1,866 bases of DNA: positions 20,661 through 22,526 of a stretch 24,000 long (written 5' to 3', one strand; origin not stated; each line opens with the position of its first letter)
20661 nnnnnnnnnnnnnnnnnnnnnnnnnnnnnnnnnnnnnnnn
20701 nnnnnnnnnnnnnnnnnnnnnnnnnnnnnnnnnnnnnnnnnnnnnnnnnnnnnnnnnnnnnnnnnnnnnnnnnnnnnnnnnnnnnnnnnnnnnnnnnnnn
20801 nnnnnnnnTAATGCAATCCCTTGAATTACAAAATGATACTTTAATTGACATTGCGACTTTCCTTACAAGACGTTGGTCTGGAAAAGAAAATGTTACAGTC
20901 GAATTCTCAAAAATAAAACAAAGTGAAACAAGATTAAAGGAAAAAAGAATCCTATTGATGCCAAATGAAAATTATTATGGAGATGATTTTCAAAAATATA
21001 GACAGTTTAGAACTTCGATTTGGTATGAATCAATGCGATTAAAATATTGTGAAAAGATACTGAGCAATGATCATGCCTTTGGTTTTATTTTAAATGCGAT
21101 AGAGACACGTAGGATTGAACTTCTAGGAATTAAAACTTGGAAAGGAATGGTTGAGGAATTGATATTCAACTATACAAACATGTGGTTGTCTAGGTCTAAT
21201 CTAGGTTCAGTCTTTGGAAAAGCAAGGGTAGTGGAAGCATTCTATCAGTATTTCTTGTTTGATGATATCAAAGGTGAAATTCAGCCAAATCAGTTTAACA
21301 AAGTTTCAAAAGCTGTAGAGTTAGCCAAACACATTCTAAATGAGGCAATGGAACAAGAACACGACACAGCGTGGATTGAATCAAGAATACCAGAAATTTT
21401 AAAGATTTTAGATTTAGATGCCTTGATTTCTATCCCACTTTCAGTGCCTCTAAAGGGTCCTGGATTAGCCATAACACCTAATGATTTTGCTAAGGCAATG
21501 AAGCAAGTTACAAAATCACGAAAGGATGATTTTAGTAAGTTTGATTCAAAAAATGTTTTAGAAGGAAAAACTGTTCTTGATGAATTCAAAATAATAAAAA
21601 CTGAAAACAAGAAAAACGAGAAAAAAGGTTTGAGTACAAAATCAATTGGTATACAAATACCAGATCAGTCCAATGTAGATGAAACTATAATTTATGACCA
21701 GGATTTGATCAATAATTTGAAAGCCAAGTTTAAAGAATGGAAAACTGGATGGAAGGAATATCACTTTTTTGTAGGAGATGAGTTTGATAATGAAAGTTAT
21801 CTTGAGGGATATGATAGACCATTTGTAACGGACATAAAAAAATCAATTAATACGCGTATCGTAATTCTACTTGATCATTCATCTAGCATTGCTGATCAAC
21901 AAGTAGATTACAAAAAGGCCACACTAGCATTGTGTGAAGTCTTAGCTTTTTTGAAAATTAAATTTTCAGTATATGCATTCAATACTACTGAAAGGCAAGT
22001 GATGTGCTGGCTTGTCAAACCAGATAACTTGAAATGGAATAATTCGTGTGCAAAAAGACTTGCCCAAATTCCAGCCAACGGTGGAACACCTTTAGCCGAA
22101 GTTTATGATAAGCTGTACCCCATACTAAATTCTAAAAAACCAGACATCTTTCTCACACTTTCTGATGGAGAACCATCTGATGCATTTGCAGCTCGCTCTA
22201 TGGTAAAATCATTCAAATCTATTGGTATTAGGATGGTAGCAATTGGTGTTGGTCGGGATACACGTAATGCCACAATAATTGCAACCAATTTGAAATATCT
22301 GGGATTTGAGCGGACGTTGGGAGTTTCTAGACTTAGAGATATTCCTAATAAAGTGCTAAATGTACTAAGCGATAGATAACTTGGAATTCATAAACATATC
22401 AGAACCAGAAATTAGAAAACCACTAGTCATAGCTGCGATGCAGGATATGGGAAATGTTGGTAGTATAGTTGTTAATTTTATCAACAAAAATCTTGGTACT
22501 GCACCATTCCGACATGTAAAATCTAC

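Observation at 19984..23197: Translationally coupled NorQ/CbbQ-type AAA+ / NorD/CbbO-type VWA / PAC2-family operon with no obvious client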

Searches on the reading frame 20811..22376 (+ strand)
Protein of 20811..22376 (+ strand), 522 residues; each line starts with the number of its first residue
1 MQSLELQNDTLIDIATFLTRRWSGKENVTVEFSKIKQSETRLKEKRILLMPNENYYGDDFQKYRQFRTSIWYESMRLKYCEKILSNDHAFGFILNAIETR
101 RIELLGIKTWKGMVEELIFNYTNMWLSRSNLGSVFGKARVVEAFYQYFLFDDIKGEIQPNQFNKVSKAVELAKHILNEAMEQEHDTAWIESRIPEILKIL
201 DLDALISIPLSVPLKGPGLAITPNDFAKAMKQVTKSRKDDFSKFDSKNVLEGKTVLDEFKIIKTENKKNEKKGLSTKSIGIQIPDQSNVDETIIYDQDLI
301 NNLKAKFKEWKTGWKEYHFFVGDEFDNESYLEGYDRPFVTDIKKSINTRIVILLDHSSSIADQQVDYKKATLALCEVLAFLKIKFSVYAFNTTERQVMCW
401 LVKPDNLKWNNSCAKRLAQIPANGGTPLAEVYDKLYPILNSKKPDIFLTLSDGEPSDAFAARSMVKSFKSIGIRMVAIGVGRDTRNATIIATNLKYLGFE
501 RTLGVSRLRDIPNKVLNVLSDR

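Call 3: search_protein_families(library=pfam, proteins=[window:20811-22376:+], max_evalue=0.01)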
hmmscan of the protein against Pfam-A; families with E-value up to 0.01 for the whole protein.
window:20811-22376:+ (522 aa): 2 families
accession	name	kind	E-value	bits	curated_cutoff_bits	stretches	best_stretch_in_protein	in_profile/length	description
PF00092.34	VWA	-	6.3e-05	23.7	23.8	1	350-487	2-146/174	von Willebrand factor type A domain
PF20039.4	DUF6441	-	0.0028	17.8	27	1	173-254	67-146/215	Family of unknown function (DUF6441)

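Call 4: search_protein_families(library=ncbifam, proteins=[window:20811-22376:+], max_evalue=0.01)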
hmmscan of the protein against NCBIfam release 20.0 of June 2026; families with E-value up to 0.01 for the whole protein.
window:20811-22376:+ (522 aa): 0 families

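Call 7: find_homologous_proteins(query=window:20811-22376:+, max_evalue=0.001)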
Query window:20811-22376:+ (522 aa): 1860 proteins with E <= 0.001 among 8000 candidates; the best 120 are listed.
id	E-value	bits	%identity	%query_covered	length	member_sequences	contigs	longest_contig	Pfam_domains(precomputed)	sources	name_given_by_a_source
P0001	0.0e+0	1160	98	100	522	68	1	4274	-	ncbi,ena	-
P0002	0.0e+0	1152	98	100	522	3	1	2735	PF00092.35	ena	-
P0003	0.0e+0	1147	97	100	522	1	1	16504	-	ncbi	-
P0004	0.0e+0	1140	96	100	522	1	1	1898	-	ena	-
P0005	0.0e+0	1133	96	100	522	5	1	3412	PF00092.35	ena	-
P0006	0.0e+0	1130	95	100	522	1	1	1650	-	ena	-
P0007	0.0e+0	1126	95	100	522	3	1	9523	PF00092.35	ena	-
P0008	0.0e+0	1126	95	100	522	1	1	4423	-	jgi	jgi:uncharacterized protein YegL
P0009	0.0e+0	1125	95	100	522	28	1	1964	PF00092.35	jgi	-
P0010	0.0e+0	1123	95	100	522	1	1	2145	-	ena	-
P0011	0.0e+0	1122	94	100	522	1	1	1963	-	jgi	-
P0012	0.0e+0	1120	94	100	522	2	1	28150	PF00092.35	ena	-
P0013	0.0e+0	1117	93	100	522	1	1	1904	PF00092.35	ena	-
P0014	0.0e+0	1114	94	100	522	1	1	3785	-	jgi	jgi:uncharacterized protein YegL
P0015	0.0e+0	1113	94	100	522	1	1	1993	-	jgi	-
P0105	7.2e-286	967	80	100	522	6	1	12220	PF00092.35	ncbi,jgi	jgi:hypothetical protein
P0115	7.7e-256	868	74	100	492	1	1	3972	PF00092.35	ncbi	-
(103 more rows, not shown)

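Call 10: search_solved_structures(query=window:20811-22376:+, max_evalue=1)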
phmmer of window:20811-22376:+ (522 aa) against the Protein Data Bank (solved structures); distinct sequences matched with E-value up to 1: 0.

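Call 16: find_encoding_contigs(protein=P0115, flank=6000, max_places=3)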
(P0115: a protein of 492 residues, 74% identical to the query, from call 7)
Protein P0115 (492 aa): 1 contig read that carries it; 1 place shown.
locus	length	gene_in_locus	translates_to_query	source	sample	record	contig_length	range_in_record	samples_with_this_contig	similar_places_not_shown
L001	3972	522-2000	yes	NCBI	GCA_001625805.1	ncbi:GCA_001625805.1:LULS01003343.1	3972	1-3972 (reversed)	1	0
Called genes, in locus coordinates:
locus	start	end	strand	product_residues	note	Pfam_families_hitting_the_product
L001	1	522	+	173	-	?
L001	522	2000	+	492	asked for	PF00092:VWA (faint)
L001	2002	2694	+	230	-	PF09754:PAC2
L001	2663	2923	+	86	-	-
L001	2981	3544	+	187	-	PF00352:TBP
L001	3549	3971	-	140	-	?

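Call 17: find_encoding_contigs(protein=P0105, flank=6000, max_places=3)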
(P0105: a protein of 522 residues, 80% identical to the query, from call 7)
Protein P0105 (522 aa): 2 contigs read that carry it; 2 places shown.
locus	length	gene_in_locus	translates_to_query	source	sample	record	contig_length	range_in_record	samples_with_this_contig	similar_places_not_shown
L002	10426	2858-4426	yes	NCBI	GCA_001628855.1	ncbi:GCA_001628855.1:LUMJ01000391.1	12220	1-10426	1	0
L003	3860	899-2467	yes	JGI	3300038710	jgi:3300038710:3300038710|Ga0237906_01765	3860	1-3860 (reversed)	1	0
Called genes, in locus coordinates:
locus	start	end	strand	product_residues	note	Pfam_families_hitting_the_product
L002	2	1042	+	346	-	?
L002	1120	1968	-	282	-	PF01555:N6_N4_Mtase, PF03602:Cons_hypoth95, PF01170:UPF0020 (weak), PF09445:Methyltransf_15 (weak), PF01555:N6_N4_Mtase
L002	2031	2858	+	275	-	PF20030:bpMoxR (weak), PF00158:Sigma54_activat (faint), PF12775:AAA_7 (weak), PF07724:AAA_2 (weak), PF13173:AAA_14 (weak), PF00004:AAA, PF07726:AAA_3, PF07728:AAA_5, +1 more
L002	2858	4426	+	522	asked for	PF00092:VWA (weak)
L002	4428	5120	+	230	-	PF09754:PAC2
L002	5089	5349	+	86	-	-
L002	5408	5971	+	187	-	PF00352:TBP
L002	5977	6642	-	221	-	PF00923:TAL_FSA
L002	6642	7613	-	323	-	PF02779:Transket_pyr, PF02780:Transketolase_C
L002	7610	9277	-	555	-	PF00456:Transketolase_N, PF13292:DXP_synthase_N (weak), PF00676:E1_dh (faint), PF00834:Ribul_P_3_epim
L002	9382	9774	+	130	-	-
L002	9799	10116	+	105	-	PF01329:Pterin_4a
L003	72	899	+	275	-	PF20030:bpMoxR (weak), PF00158:Sigma54_activat (faint), PF12775:AAA_7 (weak), PF07724:AAA_2 (weak), PF13173:AAA_14 (weak), PF00004:AAA, PF07726:AAA_3, PF07728:AAA_5, +1 more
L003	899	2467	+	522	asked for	PF00092:VWA (weak)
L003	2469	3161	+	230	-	PF09754:PAC2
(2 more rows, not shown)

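Call 20: search_protein_representatives(protein=window:20811-22376:+)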
Query: 522 residues. Proteins with E-value up to 0.001 (for the whole library): 307; up to 1e-10: 185; up to 1e-30: 67. The best 150 are listed.
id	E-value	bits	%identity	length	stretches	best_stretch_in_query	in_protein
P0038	0.0e+00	1083.1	90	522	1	1-521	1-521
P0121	1.6e-159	548.3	47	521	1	6-520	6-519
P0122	1.7e-137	475.7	43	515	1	7-519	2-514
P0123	1.3e-135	469.5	43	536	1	5-519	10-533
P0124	1.1e-125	436.8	43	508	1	11-520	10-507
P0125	2.1e-120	419.3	43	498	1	10-519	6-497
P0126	3.4e-118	412.0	76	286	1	47-274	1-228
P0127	3.9e-117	408.6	51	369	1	150-520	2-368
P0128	4.4e-117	408.4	42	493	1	15-520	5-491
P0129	1.7e-112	393.3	66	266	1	255-519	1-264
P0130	1.3e-105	370.5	45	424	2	4-330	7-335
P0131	7.7e-93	328.4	56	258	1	1-258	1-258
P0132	1.4e-87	311.1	83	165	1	1-164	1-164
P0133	9.4e-75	268.7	57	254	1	1-203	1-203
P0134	1.8e-73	264.5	60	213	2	1-166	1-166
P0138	9.1e-62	225.9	37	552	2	242-520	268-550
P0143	2.4e-56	208.0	33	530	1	10-519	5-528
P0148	6.5e-53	196.7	31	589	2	277-519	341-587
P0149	7.7e-51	189.9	33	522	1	6-521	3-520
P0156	4.0e-47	177.6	33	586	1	6-519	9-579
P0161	1.4e-45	172.5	37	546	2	230-520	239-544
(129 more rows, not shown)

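Call 23: search_protein_families(library=pfam, alignment_id=A1, max_evalue=0.1)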
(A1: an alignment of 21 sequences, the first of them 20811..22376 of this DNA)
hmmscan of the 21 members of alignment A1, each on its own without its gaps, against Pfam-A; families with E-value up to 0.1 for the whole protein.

A. member 1, window:20811-22376:+ (522 aa): 2 families
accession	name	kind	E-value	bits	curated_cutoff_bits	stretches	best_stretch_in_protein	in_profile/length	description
PF00092.34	VWA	-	6.3e-05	23.7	23.8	1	350-487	2-146/174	von Willebrand factor type A domain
PF20039.4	DUF6441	-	0.0028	17.8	27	1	173-254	67-146/215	Family of unknown function (DUF6441)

B. families by the number of members that match (of 21 scanned): 19 families
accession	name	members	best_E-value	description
PF00092.34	VWA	10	3.1e-06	von Willebrand factor type A domain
PF13768.12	VWA_3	3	5.5e-05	von Willebrand factor type A domain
PF05762.20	VWA_CoxE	3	0.0013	VWA domain containing CoxE-like protein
PF13519.12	VWA_2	3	0.0034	von Willebrand factor type A domain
PF11775.14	CobT_C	2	0.00043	Cobalamin biosynthesis protein CobT VWA domain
PF04055.27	Radical_SAM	2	0.0078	Radical SAM superfamily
PF09967.15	DUF2201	1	0.0013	VWA-like domain (DUF2201)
PF20039.4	DUF6441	1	0.0028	Family of unknown function (DUF6441)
PF08203.16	RNA_polI_A14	1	0.0081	Yeast RNA polymerase I subunit RPA14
PF12116.14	SpoIIID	1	0.011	Stage III sporulation protein D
PF04546.19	Sigma70_ner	1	0.021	Sigma-70, non-essential region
PF18470.6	Cas9_a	1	0.022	Cas9 alpha-helical lobe domain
PF11815.13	DUF3336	1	0.025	Domain of unknown function (DUF3336)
PF06082.17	YjbH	1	0.031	Exopolysaccharide biosynthesis protein YbjH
PF07002.22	Copine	1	0.041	Copine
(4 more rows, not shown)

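Call 24: list_cluster_members(proteins=[P0121, P0122, P0123, P0124, P0125, P0143, P0149, P0156, P0138, P0148])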
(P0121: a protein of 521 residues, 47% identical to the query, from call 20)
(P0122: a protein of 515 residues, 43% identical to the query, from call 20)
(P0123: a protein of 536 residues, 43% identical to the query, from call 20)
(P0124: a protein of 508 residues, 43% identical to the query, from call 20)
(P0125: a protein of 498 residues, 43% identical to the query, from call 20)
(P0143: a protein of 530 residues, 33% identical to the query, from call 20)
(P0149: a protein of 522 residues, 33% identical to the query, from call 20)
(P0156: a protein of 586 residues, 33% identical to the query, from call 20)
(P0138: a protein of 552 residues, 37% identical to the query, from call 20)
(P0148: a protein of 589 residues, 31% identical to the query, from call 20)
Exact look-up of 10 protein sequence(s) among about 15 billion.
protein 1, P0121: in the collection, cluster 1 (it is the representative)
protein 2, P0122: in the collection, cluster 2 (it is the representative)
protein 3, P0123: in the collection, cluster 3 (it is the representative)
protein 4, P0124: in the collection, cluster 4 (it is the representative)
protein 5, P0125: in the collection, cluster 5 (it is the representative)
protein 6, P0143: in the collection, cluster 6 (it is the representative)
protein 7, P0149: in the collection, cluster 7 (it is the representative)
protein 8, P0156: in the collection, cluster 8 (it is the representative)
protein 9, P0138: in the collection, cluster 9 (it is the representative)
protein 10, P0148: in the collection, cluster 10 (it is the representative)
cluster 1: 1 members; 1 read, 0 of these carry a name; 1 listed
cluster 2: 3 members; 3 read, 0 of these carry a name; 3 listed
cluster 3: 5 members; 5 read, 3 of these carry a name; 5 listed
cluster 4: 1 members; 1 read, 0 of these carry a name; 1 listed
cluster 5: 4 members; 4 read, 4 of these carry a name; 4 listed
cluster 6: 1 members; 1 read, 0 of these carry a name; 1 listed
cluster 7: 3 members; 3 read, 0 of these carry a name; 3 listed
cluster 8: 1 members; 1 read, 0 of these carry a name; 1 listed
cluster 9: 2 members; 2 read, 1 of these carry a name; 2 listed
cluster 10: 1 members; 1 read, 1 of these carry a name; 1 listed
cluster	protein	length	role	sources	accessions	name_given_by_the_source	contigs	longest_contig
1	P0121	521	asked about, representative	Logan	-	-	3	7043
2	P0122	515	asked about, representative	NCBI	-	-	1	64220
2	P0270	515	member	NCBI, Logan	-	-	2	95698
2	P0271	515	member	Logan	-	-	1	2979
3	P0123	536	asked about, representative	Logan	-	-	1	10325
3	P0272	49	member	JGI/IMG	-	hypothetical protein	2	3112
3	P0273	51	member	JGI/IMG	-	hypothetical protein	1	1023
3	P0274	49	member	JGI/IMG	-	hypothetical protein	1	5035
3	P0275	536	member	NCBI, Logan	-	-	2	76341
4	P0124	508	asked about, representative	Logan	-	-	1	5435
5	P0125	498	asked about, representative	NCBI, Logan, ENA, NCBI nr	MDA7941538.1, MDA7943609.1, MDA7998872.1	MAG: VWA domain-containing protein [Nitrosopumilus sp.] | VWA domain-containing protein [Nitrosopumilus sp.]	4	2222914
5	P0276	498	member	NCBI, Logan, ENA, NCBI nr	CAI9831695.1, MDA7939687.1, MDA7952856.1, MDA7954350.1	MAG: VWA domain-containing protein [Nitrosopumilus sp.] | VWA domain-containing protein [Nitrosopumilus sp.]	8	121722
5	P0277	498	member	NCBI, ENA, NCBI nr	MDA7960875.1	MAG: VWA domain-containing protein [Nitrosopumilus sp.] | VWA domain-containing protein [Nitrosopumilus sp.]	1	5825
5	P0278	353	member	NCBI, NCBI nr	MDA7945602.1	MAG: VWA domain-containing protein, partial [Nitrosopumilus sp.] | VWA domain-containing protein [Nitrosopumilus sp.]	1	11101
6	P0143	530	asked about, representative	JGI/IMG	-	-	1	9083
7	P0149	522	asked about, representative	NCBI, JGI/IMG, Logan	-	-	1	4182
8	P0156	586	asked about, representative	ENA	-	-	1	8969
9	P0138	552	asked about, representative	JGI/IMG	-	uncharacterized protein with von Willebrand factor type A (vWA) domain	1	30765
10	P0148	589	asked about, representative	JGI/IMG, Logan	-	hypothetical protein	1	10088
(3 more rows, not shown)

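Call 28: find_related_loci(query=A3, collection=genome_contigs, flank=8000)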
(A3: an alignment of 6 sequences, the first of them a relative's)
Query A3 (530 aa) in genome_contigs; peptide patterns used: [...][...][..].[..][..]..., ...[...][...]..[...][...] (x = any residue, [..] = any of these).
37 stretches matched a pattern; 1 encode a relative of the query (tblastn E <= 1e-3); 1 distinct loci.
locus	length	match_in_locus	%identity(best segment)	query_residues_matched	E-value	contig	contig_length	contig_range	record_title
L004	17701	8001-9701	40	1-528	2e-118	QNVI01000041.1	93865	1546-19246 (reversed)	MAG: Candidatus Methanomethylicota archaeon isolate WYZ-LMO11 Verstraetearchaeota_archaeon_WYZ-LMO11_contig-41, whole ge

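Call 31: search_protein_families(library=pfam, proteins=[L002:5089-5346:+, L001:2663-2920:+, L004:7105-7995:+, L004:8073-9710:+, L004:9991-11184:+, L004:6790-7047:+, L002:1123-1968:-], max_evalue=0.1)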
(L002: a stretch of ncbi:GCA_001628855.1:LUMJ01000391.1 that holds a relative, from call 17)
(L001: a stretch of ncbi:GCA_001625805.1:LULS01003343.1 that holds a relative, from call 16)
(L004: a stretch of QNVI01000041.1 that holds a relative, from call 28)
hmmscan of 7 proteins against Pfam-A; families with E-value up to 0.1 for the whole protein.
L002:5089-5346:+ (86 aa): 2 families
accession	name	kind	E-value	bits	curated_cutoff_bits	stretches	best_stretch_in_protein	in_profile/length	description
PF14375.11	Cys_rich_CWC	-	0.00035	21.3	24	1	16-55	1-49/50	Cysteine-rich CWC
PF13248.11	Zn_ribbon_3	-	0.027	14.4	27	1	13-31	2-19/26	zinc-ribbon domain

L001:2663-2920:+ (86 aa): 1 family
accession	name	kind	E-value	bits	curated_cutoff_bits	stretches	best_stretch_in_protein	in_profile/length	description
PF14375.11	Cys_rich_CWC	-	0.0013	19.5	24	1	16-55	1-49/50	Cysteine-rich CWC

L004:7105-7995:+ (297 aa): 38 families (the best 25 are shown)
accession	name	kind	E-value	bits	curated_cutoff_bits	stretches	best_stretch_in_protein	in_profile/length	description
PF07728.20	AAA_5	-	1.5e-25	90.2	22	1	57-192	2-139/139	AAA domain (dynein-related subfamily)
PF07726.17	AAA_3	-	8.2e-13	48.8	27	1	57-192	2-129/131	ATPase family associated with various cellular activities (AAA)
PF00004.35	AAA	-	2.6e-08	34.8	21.2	1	57-199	1-130/131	ATPase family associated with various cellular activities (AAA)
PF13173.12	AAA_14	-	1.3e-06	28.9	27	1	56-149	4-90/129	AAA domain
PF13191.12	AAA_16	-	1.1e-05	26.4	32.6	1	55-81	25-51/167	AAA ATPase domain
PF12775.13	AAA_7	-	2.2e-05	24.5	25.8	1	51-135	30-115/181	P-loop containing dynein motor region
PF20030.5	bpMoxR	-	2.6e-05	23.8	27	1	56-163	33-137/205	MoxR domain in the MoxR-vWA-beta-propeller ternary systems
PF12774.13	AAA_6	-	6.3e-05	22.6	25.2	1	46-190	24-157/327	Hydrolytic ATP binding site of dynein motor region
PF13401.12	AAA_22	-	7.8e-05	23.4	27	1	53-96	4-50/130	AAA domain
PF01078.27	Mg_chelatase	-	0.00037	20.4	20.3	0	57-79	25-47/207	Magnesium chelatase, subunit ChlI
PF00493.29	MCM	-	0.0004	20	23.3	1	54-195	57-201/224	MCM P-loop domain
PF01637.24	ATPase_2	-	0.00042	20.6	33.2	1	49-89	13-55/225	ATPase domain predominantly from Archaea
PF00158.32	Sigma54_activat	-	0.00067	19.8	20.2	1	49-148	17-121/168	Sigma-54 interaction domain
PF20720.3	nSTAND3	-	0.0013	18.8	27.2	1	48-75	11-38/155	Novel STAND NTPase 3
PF07724.20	AAA_2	-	0.002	18.6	27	1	57-145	6-100/166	AAA domain (Cdc48 subfamily)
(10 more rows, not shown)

L004:8073-9710:+ (546 aa): 2 families
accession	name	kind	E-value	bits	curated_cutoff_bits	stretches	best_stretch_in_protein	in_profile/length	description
PF13768.12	VWA_3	-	0.0031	18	27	1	365-509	2-138/155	von Willebrand factor type A domain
PF00092.34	VWA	-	0.0037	17.9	23.8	1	366-532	2-165/174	von Willebrand factor type A domain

L004:9991-11184:+ (398 aa): 12 families
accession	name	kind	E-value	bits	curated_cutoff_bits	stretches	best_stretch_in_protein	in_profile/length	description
PF04055.27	Radical_SAM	-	3.9e-19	69.9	29.5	1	167-323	3-152/166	Radical SAM superfamily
PF13353.11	Fer4_12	-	1.5e-09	38.7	22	1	157-241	2-84/137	4Fe-4S single cluster domain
PF13510.11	Fer2_4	-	2.5e-08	34.3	22.8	1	55-130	2-79/82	2Fe-2S iron-sulfur cluster binding domain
PF00037.32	Fer4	-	5.6e-05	23.2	21.1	1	31-47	8-24/24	4Fe-4S binding domain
PF14697.11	Fer4_21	-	0.00015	22.2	35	1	30-60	7-37/59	4Fe-4S dicluster domain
PF12838.12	Fer4_7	-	0.004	18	27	1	30-60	1-31/52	4Fe-4S dicluster domain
PF13085.11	Fer2_3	-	0.005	17.3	27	1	97-128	51-82/107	2Fe-2S iron-sulfur cluster binding domain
PF13187.11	Fer4_9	-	0.0099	16.3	27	1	31-47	2-18/52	4Fe-4S dicluster domain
PF12797.12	Fer4_2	-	0.0099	16.2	24.5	1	30-42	9-21/22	4Fe-4S binding domain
PF12837.12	Fer4_6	-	0.011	16.1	25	1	30-46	8-24/24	4Fe-4S binding domain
PF12798.12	Fer4_3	-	0.037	15.3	27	1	31-45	1-15/15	4Fe-4S binding domain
PF12800.12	Fer4_4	-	0.038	14.8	24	1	30-43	3-16/17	4Fe-4S binding domain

L004:6790-7047:+ (86 aa): 7 families
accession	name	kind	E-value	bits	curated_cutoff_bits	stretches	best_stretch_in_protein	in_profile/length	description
PF13192.12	Thioredoxin_3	-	2e-21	76.2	24.8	1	4-80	3-75/76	Thioredoxin domain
PF13098.12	Thioredoxin_2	-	0.00011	22.9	27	1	6-77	11-101/104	Thioredoxin-like domain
PF07511.17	DUF1525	-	0.0034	17.9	24.1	1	45-69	73-97/113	Protein of unknown function (DUF1525)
PF13462.12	Thioredoxin_4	-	0.0036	17.9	23.2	1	38-79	123-162/165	Thioredoxin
PF10865.14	DUF2703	-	0.0058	17.2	23.6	1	11-64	13-71/120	Domain of unknown function (DUF2703)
PF00462.30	Glutaredoxin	-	0.0084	16.7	22.9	1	5-65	2-60/60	Glutaredoxin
PF06953.17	ArsD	-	0.054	14.2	27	1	44-80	62-98/123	Arsenical resistance operon protein ArsD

L002:1123-1968:- (282 aa): 13 families
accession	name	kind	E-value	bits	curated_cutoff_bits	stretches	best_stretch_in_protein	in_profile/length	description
PF01555.25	N6_N4_Mtase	-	4.2e-26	92.7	26.7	2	39-109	149-219/221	DNA methylase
PF03602.21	Cons_hypoth95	-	1.1e-08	35.4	24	1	71-154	41-127/182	Conserved hypothetical protein 95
PF01170.24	UPF0020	-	1.3e-08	35.2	22.3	1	70-156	27-137/197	RMKL-like, methyltransferase domain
PF09445.16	Methyltransf_15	-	3.6e-07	30.3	22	1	74-152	3-83/165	RNA cap guanine-N2 methyltransferase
PF02384.22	N6_Mtase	-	6.7e-05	22.8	20.4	1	44-155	17-141/311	N-6 DNA Methylase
PF13847.12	Methyltransf_31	-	0.00045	20.4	27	1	70-159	2-82/145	Methyltransferase domain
PF07669.17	Eco57I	-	0.00097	19.7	25.3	1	114-221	54-139/171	Eco57I restriction-modification methylase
PF02086.21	MethyltransfD12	-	0.0028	17.8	22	1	59-144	7-91/253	D12 class N6 adenine-specific DNA methyltransferase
PF05175.20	MTS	-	0.0034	17.5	23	1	66-151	25-109/170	Methyltransferase small domain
PF00145.23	DNA_methylase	-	0.017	15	22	1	75-149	3-70/324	C-5 cytosine-specific DNA methylase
PF08241.18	Methyltransf_11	-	0.042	14.9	21.2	0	81-146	6-66/95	Methyltransferase domain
PF01861.22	BpsA_C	-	0.065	12.9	27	1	96-177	70-151/243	Branched-chain polyamine synthase A C-terminal domain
PF01596.23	Methyltransf_3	-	0.098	12.4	22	0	95-147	71-127/204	O-methyltransferase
